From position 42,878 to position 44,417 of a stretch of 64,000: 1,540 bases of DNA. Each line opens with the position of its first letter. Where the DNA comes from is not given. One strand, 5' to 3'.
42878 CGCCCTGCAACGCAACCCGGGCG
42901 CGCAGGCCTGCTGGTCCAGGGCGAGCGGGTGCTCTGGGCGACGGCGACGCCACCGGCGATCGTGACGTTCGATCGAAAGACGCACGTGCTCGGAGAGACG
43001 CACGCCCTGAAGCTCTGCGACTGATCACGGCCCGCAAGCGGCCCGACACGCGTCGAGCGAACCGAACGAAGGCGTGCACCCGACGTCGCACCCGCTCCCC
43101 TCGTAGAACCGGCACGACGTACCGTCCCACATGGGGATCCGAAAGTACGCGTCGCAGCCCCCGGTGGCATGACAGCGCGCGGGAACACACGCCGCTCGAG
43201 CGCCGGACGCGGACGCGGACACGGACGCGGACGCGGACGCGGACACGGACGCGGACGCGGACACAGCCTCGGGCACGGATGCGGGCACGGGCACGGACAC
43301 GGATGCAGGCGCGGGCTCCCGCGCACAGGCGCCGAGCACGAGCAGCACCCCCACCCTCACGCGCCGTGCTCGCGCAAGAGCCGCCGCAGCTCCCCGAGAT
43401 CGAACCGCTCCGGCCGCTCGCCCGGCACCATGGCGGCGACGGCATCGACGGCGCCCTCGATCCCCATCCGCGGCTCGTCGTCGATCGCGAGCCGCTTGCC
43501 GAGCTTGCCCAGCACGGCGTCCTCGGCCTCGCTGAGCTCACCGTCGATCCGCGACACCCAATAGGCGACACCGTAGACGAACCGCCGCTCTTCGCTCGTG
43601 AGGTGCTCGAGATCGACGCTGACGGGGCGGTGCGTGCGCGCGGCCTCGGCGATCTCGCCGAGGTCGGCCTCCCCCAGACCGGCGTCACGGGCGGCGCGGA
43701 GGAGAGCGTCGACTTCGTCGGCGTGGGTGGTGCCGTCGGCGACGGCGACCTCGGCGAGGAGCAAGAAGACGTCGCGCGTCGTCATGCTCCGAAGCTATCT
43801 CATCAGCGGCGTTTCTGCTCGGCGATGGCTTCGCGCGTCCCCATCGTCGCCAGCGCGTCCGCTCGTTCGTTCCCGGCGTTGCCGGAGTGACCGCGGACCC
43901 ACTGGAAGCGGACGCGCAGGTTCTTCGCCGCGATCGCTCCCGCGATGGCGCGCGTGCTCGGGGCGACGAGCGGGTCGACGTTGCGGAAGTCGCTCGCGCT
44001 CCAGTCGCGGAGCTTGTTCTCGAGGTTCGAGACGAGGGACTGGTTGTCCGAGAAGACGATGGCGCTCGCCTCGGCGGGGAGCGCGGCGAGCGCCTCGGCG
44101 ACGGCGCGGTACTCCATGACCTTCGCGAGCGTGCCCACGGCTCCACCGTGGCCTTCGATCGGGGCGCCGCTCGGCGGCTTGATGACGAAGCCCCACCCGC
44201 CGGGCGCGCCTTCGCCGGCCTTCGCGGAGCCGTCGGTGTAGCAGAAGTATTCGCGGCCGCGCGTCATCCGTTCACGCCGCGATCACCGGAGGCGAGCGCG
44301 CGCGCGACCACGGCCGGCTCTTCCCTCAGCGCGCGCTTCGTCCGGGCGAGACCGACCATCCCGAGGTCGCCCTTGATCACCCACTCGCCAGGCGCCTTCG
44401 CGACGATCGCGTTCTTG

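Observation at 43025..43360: Kunitz/BPTI-like protease-inhibitor domain on a bacterial lipoprotein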

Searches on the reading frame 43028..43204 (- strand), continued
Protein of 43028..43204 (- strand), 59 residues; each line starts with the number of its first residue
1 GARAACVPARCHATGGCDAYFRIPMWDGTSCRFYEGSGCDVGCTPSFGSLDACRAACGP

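Call 75: fold_search(model_id=the predicted structure, library=pdb)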
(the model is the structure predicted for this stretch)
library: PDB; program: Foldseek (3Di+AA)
matches with E <= 10: 101; with E <= 0.001: 0
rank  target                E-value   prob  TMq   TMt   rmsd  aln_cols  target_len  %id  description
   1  4dtg_K                1.6e-01  0.80  0.47  0.45   4.7        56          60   23  Hemostatic effect of a monoclonal antibody mAb 2021 blocking the interaction between FXa and TFPI in a rabbit hemophil (released 2012-06-13)
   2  1qlq                  2.0e-01  0.89  0.54  0.52   4.8        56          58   23  Bovine Pancreatic Trypsin Inhibitor (BPTI) Mutant with Altered Binding Loop Sequence (released 1999-10-05)
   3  1p2j_I                3.6e-01  0.77  0.53  0.53   4.7        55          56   24  Structural consequences of accommodation of four non-cognate amino-acid residues in the S1 pocket of bovine trypsin an (released 2004-04-20)
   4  3p92_E                4.1e-01  0.77  0.54  0.52   4.7        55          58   24  Human mesotrypsin complexed with bovine pancreatic trypsin inhibitor variant (BPTI-K15R/R17G) (released 2011-08-31)
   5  5m4v                  4.1e-01  0.66  0.49  0.48   3.7        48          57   25  X-ray structure of the mambaquaretin-1, a selective antagonist of the vasopressin type 2 receptor (released 2017-05-03)
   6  2hex_C                4.7e-01  0.75  0.54  0.53   4.3        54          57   24  DECAMERS OBSERVED IN THE CRYSTALS OF BOVINE PANCREATIC TRYPSIN INHIBITOR (released 1999-08-05)
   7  3l3t_E                6.0e-01  0.72  0.55  0.55   4.5        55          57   29  Human mesotrypsin complexed with amyloid precursor protein inhibitor variant (APPIR15K) (released 2010-09-22)
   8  3m7q_B                6.4e-01  0.72  0.53  0.49   3.2        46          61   30  Crystal structure of recombinant Kunitz Type serine protease Inhibitor-1 from the Caribbean sea anemone stichodactyla  (released 2011-03-16)
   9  1bpt                  6.4e-01  0.69  0.55  0.55   4.6        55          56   24  CREVICE-FORMING MUTANTS OF BPTI: CRYSTAL STRUCTURES OF F22A, Y23A, N43G, AND F45A (released 1993-01-15)
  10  6gfi_C                6.4e-01  0.69  0.55  0.55   4.2        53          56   28  Structure of Human Mesotrypsin in complex with APPI variant T11V/M17R/I18F/F34V (released 2018-09-12)
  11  1zr0_B                6.4e-01  0.69  0.53  0.48   4.5        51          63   29  Crystal Structure of Kunitz Domain 1 of Tissue Factor Pathway Inhibitor-2 with Bovine Trypsin (released 2005-06-07)
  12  4isl_B                6.4e-01  0.63  0.52  0.49   4.6        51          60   24  Crystal Structure of the inactive Matriptase in complex with its inhibitor HAI-1 (released 2013-03-06)
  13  5c67_C                6.8e-01  0.63  0.54  0.56   4.4        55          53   29  Human Mesotrypsin in complex with amyloid precursor protein inhibitor variant APPI-M17G/I18F/F34V (released 2016-05-04)
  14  1p2q_B                6.8e-01  0.63  0.53  0.52   4.7        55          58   24  Structural consequences of accommodation of four non-cognate amino-acid residues in the S1 pocket of bovine trypsin an (released 2004-04-20)
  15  5ezd_A                6.8e-01  0.63  0.52  0.28   4.5        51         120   25  Crystal structure of a Hepatocyte growth factor activator inhibitor-1 (HAI-1) fragment covering the PKD-like 'internal (released 2016-05-18)
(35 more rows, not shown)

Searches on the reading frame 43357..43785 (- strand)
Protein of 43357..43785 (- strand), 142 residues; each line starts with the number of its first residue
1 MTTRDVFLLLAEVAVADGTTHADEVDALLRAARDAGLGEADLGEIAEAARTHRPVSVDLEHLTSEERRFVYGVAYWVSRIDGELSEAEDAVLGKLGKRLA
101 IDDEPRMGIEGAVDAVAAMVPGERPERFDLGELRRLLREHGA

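Call 9: search_protein_families(library=pfam, proteins=[window:43357-43785:-], max_evalue=0.01)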
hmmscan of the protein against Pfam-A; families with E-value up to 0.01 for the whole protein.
window:43357-43785:- (142 aa): 1 family
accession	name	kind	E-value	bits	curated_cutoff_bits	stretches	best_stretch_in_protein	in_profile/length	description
PF05099.18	TerB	-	2.9e-08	34.4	24.4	1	6-104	4-111/118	Tellurite resistance protein TerB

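Call 17: find_encoding_contigs(protein=window:43360-43785:-, flank=10000, max_places=6)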
Protein window:43360-43785:- (142 aa): 1 contig read that carries it; 1 place shown.
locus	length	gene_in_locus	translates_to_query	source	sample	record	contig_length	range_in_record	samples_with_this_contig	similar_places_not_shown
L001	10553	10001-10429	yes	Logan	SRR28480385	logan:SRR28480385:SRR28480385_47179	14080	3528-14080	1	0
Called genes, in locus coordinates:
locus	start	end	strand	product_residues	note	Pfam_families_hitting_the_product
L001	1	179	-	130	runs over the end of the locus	-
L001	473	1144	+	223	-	-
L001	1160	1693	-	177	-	-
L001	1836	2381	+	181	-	-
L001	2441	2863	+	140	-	-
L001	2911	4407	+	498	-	PF18998:Flg_new_2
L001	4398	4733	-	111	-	-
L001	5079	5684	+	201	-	PF00903:Glyoxalase, PF18029:Glyoxalase_6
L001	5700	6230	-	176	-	-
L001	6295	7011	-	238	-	PF00923:TAL_FSA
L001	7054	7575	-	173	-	-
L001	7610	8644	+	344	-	PF00561:Abhydrolase_1 (faint)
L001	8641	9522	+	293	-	PF20392:DUF6687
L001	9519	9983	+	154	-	PF00075:RNase_H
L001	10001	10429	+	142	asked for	PF05099:TerB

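Call 19: find_related_loci(query=window:43360-43785:-, collection=genome_contigs, flank=10000)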
Query window:43360-43785:- (142 aa) in genome_contigs; peptide patterns used: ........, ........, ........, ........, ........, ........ (x = any residue, [..] = any of these).
371 stretches matched a pattern, but none encodes a relative of the query by tblastn (E <= 1e-3).

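Call 27: find_homologous_proteins(query=window:43360-43785:-, max_evalue=0.00001)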
Query window:43360-43785:- (142 aa): 7 proteins with E <= 0.00001 among 1460 candidates.
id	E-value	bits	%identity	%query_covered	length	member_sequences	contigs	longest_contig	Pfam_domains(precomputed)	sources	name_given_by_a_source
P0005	7.2e-83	293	100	100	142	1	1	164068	PF05099.19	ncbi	-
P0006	2.5e-59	217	79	96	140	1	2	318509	PF05099.19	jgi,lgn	jgi:uncharacterized tellurite resistance protein B-like protein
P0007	3.0e-47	178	68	95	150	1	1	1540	-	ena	-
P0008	2.5e-46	175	68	89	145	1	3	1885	-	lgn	-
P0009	6.8e-46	174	67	93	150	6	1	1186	PF05099.19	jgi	jgi:uncharacterized tellurite resistance protein B-like protein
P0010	2.1e-43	166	64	96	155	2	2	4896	PF05099.19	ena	-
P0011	4.2e-43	165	64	93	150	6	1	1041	PF05099.19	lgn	-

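Call 29: find_encoding_contigs(protein=P0006, flank=6000, max_places=4)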
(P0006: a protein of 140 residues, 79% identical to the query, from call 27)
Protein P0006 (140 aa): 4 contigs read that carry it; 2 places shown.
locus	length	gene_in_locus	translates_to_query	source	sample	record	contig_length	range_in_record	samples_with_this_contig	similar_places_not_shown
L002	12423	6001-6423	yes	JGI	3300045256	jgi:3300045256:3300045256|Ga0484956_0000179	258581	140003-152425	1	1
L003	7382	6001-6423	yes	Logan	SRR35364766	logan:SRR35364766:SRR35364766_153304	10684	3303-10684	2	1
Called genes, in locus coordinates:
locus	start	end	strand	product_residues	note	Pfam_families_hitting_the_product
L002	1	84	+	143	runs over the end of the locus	-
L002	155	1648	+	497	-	PF18998:Flg_new_2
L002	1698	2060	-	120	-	-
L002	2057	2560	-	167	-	-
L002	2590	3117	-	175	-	-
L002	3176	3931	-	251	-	PF00923:TAL_FSA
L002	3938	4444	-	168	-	-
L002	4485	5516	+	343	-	-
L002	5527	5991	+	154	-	PF00075:RNase_H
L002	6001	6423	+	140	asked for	PF05099:TerB (weak)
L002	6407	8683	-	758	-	PF00141:peroxidase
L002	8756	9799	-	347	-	-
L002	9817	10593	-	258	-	PF13489:Methyltransf_23 (weak), PF08241:Methyltransf_11, PF08242:Methyltransf_12, PF13649:Methyltransf_25, PF13847:Methyltransf_31 (weak)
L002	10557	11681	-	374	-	PF01839:FG-GAP (faint)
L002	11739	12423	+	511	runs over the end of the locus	PF00355:Rieske, PF13806:Rieske_2 (weak), PF07992:Pyr_redox_2, PF13450:NAD_binding_8 (faint), PF00070:Pyr_redox, PF14759:Reductase_C (weak)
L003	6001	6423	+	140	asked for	PF05099:TerB (weak)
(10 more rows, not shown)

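Call 30: find_encoding_contigs(protein=P0010, flank=6000, max_places=4)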
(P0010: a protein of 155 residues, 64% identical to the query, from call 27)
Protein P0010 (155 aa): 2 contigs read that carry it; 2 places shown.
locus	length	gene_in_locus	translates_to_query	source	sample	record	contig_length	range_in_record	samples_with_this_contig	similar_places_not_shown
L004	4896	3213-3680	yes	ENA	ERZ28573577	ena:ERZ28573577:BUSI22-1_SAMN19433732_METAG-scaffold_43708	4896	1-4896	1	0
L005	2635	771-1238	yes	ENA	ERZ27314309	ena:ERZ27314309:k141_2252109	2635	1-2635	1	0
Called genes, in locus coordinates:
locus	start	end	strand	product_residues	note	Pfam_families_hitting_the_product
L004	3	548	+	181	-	?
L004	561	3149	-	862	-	PF00326:Peptidase_S9, PF01738:DLH (weak)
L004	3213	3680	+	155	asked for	PF05099:TerB (weak)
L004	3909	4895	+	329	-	?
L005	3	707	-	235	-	?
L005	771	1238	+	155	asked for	PF05099:TerB (weak)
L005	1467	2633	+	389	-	?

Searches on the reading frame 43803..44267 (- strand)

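Call 9: search_protein_families(library=pfam, proteins=[window:43803-44267:-], max_evalue=0.01)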
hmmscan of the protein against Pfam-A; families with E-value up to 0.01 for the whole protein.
window:43803-44267:- (154 aa): 1 family
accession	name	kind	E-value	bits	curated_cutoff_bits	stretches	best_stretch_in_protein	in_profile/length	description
PF00075.30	RNase_H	-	8.7e-19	68.5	25.8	1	7-143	4-139/141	RNase H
